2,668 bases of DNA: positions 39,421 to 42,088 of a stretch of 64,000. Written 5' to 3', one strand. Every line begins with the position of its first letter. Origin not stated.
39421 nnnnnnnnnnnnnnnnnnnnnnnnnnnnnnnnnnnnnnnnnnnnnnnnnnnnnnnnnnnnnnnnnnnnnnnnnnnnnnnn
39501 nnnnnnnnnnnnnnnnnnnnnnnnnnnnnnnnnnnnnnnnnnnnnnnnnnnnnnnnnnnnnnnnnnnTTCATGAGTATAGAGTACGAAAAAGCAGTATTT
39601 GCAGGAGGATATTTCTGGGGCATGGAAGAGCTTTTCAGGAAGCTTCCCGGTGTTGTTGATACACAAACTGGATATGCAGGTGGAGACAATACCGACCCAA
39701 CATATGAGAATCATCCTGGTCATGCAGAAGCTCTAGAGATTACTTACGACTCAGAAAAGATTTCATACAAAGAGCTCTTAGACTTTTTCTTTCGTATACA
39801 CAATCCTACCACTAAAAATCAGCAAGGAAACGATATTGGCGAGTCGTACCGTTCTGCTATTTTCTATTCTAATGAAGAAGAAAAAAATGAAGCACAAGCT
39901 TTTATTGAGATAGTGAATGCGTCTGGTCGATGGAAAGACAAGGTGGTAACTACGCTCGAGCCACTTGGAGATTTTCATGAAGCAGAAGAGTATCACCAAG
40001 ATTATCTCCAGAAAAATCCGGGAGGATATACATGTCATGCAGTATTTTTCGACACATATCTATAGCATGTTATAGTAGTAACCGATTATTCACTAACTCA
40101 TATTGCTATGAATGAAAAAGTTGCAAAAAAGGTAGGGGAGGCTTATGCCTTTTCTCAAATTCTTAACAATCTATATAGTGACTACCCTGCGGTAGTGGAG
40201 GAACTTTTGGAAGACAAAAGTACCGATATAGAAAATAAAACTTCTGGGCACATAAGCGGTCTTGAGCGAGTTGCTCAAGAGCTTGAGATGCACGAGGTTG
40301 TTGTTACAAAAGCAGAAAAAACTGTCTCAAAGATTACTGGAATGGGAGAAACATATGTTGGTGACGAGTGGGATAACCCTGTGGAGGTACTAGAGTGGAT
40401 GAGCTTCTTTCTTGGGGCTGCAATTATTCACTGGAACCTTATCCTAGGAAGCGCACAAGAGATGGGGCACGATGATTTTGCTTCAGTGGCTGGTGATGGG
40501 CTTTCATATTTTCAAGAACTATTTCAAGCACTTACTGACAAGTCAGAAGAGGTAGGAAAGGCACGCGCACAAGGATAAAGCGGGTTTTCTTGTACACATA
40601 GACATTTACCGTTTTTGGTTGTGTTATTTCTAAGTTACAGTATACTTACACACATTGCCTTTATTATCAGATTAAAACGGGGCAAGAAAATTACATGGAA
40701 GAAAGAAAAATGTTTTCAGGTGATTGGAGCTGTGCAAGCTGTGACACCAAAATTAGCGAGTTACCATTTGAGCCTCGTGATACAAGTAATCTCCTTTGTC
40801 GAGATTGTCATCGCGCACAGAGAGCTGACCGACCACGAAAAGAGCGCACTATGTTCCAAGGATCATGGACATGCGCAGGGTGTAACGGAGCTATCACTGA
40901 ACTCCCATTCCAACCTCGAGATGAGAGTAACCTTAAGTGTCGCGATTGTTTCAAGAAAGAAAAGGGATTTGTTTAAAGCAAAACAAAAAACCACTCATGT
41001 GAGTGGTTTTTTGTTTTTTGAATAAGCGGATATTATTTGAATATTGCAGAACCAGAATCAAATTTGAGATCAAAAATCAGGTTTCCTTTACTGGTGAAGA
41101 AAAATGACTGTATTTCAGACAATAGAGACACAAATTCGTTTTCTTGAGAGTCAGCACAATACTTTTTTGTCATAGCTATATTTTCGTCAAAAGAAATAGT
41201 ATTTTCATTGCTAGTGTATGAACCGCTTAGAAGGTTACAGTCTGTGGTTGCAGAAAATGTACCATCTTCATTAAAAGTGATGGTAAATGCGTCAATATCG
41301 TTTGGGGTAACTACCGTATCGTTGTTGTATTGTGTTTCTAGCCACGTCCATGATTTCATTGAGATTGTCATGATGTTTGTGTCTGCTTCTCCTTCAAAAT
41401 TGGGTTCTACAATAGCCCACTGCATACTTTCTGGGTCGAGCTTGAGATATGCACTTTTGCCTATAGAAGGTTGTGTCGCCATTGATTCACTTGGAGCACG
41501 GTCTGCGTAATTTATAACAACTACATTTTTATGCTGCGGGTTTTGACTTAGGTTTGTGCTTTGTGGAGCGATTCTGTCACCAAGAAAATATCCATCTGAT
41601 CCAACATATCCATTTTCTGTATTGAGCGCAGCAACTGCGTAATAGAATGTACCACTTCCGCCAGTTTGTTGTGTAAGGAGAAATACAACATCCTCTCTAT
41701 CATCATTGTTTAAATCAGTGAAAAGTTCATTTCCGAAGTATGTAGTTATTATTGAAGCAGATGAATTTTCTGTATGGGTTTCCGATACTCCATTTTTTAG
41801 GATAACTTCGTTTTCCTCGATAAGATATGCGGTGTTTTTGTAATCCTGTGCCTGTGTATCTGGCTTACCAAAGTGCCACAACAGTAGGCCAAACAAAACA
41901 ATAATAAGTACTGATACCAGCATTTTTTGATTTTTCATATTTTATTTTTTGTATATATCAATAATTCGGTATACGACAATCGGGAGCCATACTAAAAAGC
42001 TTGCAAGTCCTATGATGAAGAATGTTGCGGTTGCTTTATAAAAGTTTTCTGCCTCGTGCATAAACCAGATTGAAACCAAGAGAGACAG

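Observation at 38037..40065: msrB / YibE-F-like His-tailed membrane protein / msrA cluster in which MsrA has Tyr at the catalytic Cys position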

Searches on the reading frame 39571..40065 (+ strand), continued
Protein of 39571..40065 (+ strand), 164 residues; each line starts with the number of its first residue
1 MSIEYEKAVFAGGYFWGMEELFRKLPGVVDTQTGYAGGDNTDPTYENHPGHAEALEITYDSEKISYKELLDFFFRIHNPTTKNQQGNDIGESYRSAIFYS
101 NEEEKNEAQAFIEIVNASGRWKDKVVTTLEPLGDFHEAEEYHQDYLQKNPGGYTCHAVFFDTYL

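Call 37: search_solved_structures(query=window:39571-40062:+, show_alignments=3, max_evalue=1e-20)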
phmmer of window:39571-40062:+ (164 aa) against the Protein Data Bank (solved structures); distinct sequences matched with E-value up to 1e-20: 30.
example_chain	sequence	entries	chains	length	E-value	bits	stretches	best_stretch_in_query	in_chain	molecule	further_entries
4gwb_A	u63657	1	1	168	1.2e-59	204.8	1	6-156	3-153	Peptide methionine sulfoxide reductase MsrA 3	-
1nwa_A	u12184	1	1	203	7.7e-56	192.5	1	6-158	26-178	Peptide methionine sulfoxide reductase msrA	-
3bqe_A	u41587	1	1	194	1.8e-41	145.7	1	10-156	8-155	Peptide methionine sulfoxide reductase msrA/msrB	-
3bqh_A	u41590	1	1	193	1.8e-41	145.7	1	10-156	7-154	Peptide methionine sulfoxide reductase msrA/msrB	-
3bqf_A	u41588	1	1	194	1.9e-41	145.6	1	10-156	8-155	Peptide methionine sulfoxide reductase msrA/msrB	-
3bqg_A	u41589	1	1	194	5.2e-41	144.2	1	10-154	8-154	Peptide methionine sulfoxide reductase msrA/msrB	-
5fa9_A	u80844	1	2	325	8e-39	137.1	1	9-156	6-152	Peptide methionine sulfoxide reductase MsrA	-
7e43_B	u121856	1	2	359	7.9e-35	124.1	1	9-156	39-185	Peptide methionine sulfoxide reductase MsrA/MsrB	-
3pin_B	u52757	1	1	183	2.6e-33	119.1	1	9-157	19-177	Peptide methionine sulfoxide reductase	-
3e0m_A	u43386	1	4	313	9e-33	117.4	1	9-157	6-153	Peptide methionine sulfoxide reductase msrA/msrB 1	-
3pil_A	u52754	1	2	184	1.2e-32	116.9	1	9-157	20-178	Peptide methionine sulfoxide reductase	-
3pim_A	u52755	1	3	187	1.3e-32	116.9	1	9-157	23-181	Peptide methionine sulfoxide reductase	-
2iem_A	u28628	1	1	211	8.7e-32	114.2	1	6-154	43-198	Peptide methionine sulfoxide reductase msrA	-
1ff3_A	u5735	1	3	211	9.5e-32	114.1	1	6-154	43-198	PEPTIDE METHIONINE SULFOXIDE REDUCTASE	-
2gt3_A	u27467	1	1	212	9.7e-32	114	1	6-154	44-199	Methionine Sulfoxide Reductase A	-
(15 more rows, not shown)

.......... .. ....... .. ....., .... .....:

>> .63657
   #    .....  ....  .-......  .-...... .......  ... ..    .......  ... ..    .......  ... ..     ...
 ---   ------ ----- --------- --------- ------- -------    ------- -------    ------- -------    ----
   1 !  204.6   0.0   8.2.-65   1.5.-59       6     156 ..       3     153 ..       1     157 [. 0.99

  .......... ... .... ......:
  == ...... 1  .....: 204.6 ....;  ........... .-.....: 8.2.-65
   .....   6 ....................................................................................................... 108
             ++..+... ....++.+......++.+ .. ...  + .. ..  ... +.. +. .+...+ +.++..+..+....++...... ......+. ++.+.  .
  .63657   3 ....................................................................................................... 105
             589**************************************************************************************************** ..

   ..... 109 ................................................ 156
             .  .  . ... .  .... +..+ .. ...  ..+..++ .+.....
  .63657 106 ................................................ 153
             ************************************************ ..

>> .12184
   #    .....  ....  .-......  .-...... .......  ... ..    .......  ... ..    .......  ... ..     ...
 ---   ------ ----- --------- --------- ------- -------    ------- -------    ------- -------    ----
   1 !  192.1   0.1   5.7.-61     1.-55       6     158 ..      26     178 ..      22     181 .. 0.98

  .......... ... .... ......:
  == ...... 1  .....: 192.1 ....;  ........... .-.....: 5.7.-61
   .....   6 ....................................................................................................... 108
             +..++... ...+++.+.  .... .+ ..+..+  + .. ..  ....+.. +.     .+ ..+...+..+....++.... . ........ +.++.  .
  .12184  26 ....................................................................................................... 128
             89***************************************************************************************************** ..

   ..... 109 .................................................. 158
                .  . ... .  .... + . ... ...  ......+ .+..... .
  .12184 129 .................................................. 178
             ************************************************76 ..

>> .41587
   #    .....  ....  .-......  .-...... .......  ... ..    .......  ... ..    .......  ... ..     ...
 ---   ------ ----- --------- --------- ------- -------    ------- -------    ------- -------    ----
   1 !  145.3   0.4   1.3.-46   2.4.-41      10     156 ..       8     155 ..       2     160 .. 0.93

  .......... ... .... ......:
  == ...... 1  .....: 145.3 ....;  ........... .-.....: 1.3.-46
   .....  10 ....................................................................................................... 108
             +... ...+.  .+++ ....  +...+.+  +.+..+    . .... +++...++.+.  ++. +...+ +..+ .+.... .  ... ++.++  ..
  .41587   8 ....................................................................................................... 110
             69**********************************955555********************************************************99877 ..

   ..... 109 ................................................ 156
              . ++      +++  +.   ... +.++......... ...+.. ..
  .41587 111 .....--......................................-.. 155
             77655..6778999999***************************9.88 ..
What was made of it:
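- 39571..40065 (+): msrA homologue (PMSR domain), 164 aa, of the M. tuberculosis-type short two-Cys class, with Tyr in place of the catalytic Cys. The best solved relatives are 4gwb and 1nwa (call 37).
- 39610..39612 (+): TAT codon for Tyr14, at the position of the catalytic Cys (GCFWG becomes GYFWG). It is one G-to-A transition from TGT. Tyr14 aligns with Cys in the PDB relatives (call 37).
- On MsrA, peptide-methionine (S)-S-oxide reductase (PF01625 / TIGR00401): The motif reads GYFWG, and Tyr14 aligns with Cys in 4gwb and 1nwa (call 37).
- Checked: Tyr14 aligns with the Cys of AGGCFWG in the two closest solved MsrAs, 4gwb and 1nwa (M. tuberculosis) (call 37).
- Tyr14 aligns with the catalytic Cys of solved MsrAs (call 37).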

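Call 56: search_protein_families(library=ncbifam, proteins=[window:39571-40062:+], max_evalue=0.001)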
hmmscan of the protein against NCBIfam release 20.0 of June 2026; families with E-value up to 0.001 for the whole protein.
window:39571-40062:+ (164 aa): 5 families
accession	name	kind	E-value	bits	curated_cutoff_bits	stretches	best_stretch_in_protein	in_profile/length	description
NF004042.0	PRK05550.1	equivalog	7e-59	199.4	330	1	4-158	133-288/293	bifunctional methionine sulfoxide reductase B/A protein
TIGR00401.1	msrA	equivalog_domain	6.1e-54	182.5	108.1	1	6-154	1-153/153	peptide-methionine (S)-S-oxide reductase MsrA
NF010625.0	PRK14018.1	equivalog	3.2e-48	164.5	522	1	9-156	202-349/521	bifunctional peptide-methionine (S)-S-oxide reductase MsrA/peptide-methionine (R)-S-oxide reductase MsrB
NF004038.0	PRK05528.1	equivalog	6.6e-34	117.2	200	1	7-157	3-147/157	peptide-methionine (S)-S-oxide reductase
NF041383.1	Trx_VPGUxxT_two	exception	0.00053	19.7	275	0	4-73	144-200/287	VPGUxxT family thioredoxin-like (seleno)protein, type 2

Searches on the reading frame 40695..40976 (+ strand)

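Call 3: search_protein_families(library=pfam, proteins=[window:40695-40976:+], max_evalue=0.01)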
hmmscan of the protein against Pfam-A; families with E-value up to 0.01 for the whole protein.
window:40695-40976:+ (93 aa): 3 families
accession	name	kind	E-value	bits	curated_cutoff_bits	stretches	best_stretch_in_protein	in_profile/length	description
PF23477.1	zf_Tbcl_2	-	7.1e-17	61.3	27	2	57-90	5-37/37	Probable treble clef zinc finger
PF05495.17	zf-CHY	-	0.0012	19.6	31.3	0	11-44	19-54/68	CHY zinc finger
PF00412.28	LIM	-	0.0019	18.9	22.9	0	12-41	28-56/58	LIM domain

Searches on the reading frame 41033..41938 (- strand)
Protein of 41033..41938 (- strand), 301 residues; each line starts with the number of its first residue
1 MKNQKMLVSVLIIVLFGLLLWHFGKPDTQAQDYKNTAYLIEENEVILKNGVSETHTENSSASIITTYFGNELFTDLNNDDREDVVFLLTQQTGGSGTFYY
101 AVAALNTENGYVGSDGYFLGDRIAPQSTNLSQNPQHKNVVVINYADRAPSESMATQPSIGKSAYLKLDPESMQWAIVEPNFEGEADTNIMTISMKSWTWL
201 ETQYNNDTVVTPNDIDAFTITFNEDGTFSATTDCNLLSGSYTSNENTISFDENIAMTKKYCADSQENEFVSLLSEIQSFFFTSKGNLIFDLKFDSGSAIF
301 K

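Call 3: search_protein_families(library=pfam, proteins=[window:41033-41938:-], max_evalue=0.01)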
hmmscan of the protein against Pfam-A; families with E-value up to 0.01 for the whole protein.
window:41033-41938:- (301 aa): 2 families
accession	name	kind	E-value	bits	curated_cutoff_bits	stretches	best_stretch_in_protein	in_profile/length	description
PF03724.22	META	-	2.7e-13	50.3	24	1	198-286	8-94/109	META domain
PF16270.11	DUF4923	-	0.0068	16.7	22.8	1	217-247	76-106/176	Lipocalin-like domain (DUF4923)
